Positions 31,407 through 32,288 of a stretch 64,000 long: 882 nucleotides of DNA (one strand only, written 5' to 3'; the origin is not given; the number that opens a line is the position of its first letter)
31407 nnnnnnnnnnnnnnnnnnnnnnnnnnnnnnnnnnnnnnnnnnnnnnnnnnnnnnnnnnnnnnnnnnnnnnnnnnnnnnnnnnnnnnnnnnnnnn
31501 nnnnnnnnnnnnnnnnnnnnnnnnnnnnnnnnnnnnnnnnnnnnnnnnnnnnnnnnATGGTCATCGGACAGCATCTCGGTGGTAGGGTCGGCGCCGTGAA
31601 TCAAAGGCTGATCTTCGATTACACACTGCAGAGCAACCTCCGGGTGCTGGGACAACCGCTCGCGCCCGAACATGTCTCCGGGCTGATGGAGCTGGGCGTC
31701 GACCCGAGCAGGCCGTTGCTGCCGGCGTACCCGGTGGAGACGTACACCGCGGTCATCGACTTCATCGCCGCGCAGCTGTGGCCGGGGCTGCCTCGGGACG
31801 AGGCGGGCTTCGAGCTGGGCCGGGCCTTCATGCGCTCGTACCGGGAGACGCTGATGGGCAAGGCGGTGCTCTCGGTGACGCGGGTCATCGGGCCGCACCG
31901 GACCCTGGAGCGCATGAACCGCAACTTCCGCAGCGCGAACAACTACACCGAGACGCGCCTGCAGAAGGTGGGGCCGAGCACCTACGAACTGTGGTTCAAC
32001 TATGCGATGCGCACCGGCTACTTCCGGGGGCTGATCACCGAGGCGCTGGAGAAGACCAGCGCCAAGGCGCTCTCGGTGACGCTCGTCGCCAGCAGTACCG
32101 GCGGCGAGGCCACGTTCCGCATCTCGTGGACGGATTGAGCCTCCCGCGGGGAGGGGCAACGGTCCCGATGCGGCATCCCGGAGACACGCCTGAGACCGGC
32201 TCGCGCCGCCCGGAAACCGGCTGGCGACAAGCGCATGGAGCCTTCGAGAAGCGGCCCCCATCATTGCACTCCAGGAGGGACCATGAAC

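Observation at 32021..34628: Lipoprotein WHH/AHH-type HNH nuclease toxin plus immunity cassette, flanked by 130-bp direct repeats from the 3' end of the upstream gene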

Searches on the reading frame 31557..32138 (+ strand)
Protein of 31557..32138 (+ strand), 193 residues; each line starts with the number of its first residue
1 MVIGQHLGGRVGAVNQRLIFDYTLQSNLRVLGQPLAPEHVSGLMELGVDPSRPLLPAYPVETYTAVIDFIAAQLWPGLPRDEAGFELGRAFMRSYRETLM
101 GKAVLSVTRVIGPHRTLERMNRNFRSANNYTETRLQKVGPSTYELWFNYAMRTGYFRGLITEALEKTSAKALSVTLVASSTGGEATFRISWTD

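Call 4: search_protein_families(library=pfam, proteins=[window:31557-32138:+], max_evalue=0.01)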
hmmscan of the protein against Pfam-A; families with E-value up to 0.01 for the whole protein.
window:31557-32138:+ (193 aa): 1 family
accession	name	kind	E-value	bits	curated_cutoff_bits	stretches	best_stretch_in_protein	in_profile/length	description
PF09536.15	DUF2378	-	1.1e-43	149.5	22.2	1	20-191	4-176/177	Protein of unknown function (DUF2378)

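Call 5: search_protein_families(library=ncbifam, proteins=[window:31557-32138:+], max_evalue=0.01)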
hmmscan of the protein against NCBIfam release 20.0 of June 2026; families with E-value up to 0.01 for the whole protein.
window:31557-32138:+ (193 aa): 1 family
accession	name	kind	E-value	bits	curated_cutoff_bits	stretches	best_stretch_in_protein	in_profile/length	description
TIGR02265.1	Mxa_TIGR02265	subfamily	2.1e-36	125.4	25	1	40-192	31-184/184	TIGR02265 family protein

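Call 44: find_related_loci(query=window:31557-32138:+, collection=metagenome_contigs, flank=7000)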
Query window:31557-32138:+ (193 aa) in metagenome_contigs; peptide patterns used: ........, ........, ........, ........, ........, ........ (x = any residue, [..] = any of these).
108 stretches matched a pattern; 3 encode a relative of the query (tblastn E <= 1e-3); 3 distinct loci.
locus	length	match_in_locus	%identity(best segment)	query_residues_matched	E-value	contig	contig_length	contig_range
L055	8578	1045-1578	53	15-193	4e-65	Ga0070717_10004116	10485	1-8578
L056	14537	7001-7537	41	13-192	5e-43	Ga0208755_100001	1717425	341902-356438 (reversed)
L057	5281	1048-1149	44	119-152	8e-6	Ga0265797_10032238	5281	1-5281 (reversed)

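Call 64: find_homologous_proteins(query=window:31557-32138:+, max_evalue=1e-40)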
Query window:31557-32138:+ (193 aa): 53 proteins with E <= 1e-40 among 281 candidates.
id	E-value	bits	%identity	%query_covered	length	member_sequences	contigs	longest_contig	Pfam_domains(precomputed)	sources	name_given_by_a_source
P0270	4.2e-114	397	99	93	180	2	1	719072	PF09536.16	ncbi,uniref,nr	ncbi:DUF2378 family protein [Vitiosangium sp. GDMCC 1.1324]|uniref:DUF2378 family protein n=1 Tax=Vi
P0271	2.0e-97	342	84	95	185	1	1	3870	PF09536.16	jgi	jgi:uncharacterized protein (TIGR02265 family)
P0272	1.1e-96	340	82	95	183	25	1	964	PF09536.16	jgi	jgi:uncharacterized protein (TIGR02265 family)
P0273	8.2e-95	334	83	92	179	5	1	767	PF09536.16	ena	-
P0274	2.5e-91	322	78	92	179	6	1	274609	PF09536.16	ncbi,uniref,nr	ncbi:MAG TPA: DUF2378 family protein [Archangium sp.]|uniref:DUF2378 family protein n=1 Tax=Archangi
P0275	5.4e-90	318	77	93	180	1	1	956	PF09536.16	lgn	-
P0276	2.1e-89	316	78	93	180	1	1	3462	PF09536.16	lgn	-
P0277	1.6e-88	313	77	95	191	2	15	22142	PF09536.16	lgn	-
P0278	8.3e-87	308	75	96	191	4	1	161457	PF09536.16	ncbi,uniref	ncbi:DUF2378 family protein [Archangium sp.]|uniref:DUF2378 family protein n=1 Tax=Archangium sp. Ta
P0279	1.2e-85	304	76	92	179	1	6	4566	PF09536.16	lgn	-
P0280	3.2e-83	296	73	93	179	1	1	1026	PF09536.16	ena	-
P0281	1.4e-77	278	66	93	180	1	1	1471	PF09536.16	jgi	jgi:uncharacterized protein (TIGR02265 family)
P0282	1.1e-76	275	67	93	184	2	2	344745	PF09536.16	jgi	-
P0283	2.1e-74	267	67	92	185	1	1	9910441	PF09536.16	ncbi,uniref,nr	ncbi:DUF2378 family protein [Melittangium boletus]|uniref:DUF2378 family protein n=1 Tax=Melittangiu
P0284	2.8e-73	264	66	93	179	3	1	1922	PF09536.16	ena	-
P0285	3.5e-73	263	64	93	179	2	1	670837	PF09536.16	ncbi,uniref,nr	ncbi:DUF2378 family protein [Cystobacter ferrugineus]|uniref:DUF2378 family protein n=1 Tax=Cystobac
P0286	7.3e-72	259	63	92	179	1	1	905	PF09536.16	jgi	jgi:uncharacterized protein (TIGR02265 family)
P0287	1.1e-71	258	65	92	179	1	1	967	PF09536.16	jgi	jgi:uncharacterized protein (TIGR02265 family)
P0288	6.6e-71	256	64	93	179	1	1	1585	PF09536.16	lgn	-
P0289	8.6e-70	252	64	93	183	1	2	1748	PF09536.16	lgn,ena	-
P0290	8.9e-70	252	63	92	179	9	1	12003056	PF09536.16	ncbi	ncbi:DUF2378 family protein [Cystobacter fuscus]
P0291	1.1e-69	252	64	94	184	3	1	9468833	PF09536.16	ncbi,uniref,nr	ncbi:DUF2378 family protein [Archangium primigenium]|uniref:DUF2378 family protein n=1 Tax=[Archangi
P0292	1.8e-67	245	62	95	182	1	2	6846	PF09536.16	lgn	-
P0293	1.8e-65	238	60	93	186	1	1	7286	PF09536.16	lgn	-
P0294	2.2e-65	238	60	93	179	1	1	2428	PF09536.16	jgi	jgi:uncharacterized protein (TIGR02265 family)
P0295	6.4e-64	233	78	69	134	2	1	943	PF09536.16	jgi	-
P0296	1.3e-62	229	59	93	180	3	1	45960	PF09536.16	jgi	jgi:uncharacterized protein (TIGR02265 family)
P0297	1.5e-62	229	59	93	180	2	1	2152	PF09536.16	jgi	jgi:uncharacterized protein (TIGR02265 family)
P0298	1.5e-61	225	56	93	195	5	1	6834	PF09536.16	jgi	-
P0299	1.9e-61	225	55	92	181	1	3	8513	PF09536.16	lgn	-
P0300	8.1e-61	223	53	92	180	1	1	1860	PF09536.16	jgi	jgi:uncharacterized protein (TIGR02265 family)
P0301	3.3e-60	221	56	92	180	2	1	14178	PF09536.16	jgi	jgi:uncharacterized protein (TIGR02265 family)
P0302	3.5e-60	221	56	92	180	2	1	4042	PF09536.16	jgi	jgi:uncharacterized protein (TIGR02265 family)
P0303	6.4e-60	220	55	92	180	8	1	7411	PF09536.16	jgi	jgi:uncharacterized protein (TIGR02265 family)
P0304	8.3e-60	220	57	93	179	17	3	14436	PF09536.16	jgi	-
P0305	9.9e-60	219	53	91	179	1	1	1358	PF09536.16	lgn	-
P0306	3.0e-59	218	53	92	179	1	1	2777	PF09536.16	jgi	jgi:uncharacterized protein (TIGR02265 family)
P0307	5.1e-59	217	56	93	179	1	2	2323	PF09536.16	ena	-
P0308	9.0e-59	216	55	93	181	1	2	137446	PF09536.16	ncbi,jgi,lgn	jgi:uncharacterized protein (TIGR02265 family)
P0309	2.2e-58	215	53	93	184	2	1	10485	PF09536.16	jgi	-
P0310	4.8e-58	214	54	91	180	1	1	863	PF09536.16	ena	-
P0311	9.9e-58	213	51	92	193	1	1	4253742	PF09536.16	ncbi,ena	-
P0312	8.6e-57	210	52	92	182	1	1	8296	PF09536.16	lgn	-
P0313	1.2e-56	209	52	92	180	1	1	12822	PF09536.16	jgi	jgi:uncharacterized protein (TIGR02265 family)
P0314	4.0e-55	204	53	92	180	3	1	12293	PF09536.16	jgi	-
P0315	2.1e-54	202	54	92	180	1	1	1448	PF09536.16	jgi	jgi:uncharacterized protein (TIGR02265 family)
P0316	5.2e-54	201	50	93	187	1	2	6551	PF09536.16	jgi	-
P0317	1.5e-52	196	51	95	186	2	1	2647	PF09536.16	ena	-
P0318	2.2e-52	196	51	91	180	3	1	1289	PF09536.16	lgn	-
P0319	3.5e-52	195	52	91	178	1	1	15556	PF09536.16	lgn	-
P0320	3.0e-51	192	51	91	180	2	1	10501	PF09536.16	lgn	-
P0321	2.4e-49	186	50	92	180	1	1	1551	PF09536.16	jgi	jgi:uncharacterized protein (TIGR02265 family)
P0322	6.2e-46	174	48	87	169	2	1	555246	PF09536.16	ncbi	-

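Call 65: find_encoding_contigs(protein=P0271, flank=4000, max_places=3)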
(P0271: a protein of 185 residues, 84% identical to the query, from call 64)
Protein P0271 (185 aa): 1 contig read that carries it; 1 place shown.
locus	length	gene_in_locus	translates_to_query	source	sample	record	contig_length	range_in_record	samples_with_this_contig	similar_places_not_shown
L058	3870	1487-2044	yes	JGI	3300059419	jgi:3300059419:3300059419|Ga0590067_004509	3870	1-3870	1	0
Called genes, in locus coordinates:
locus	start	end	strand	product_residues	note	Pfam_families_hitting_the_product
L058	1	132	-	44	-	?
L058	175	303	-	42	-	-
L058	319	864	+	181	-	-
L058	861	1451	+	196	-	PF03942:DTW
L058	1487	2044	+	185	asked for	PF09536:DUF2378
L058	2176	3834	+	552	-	-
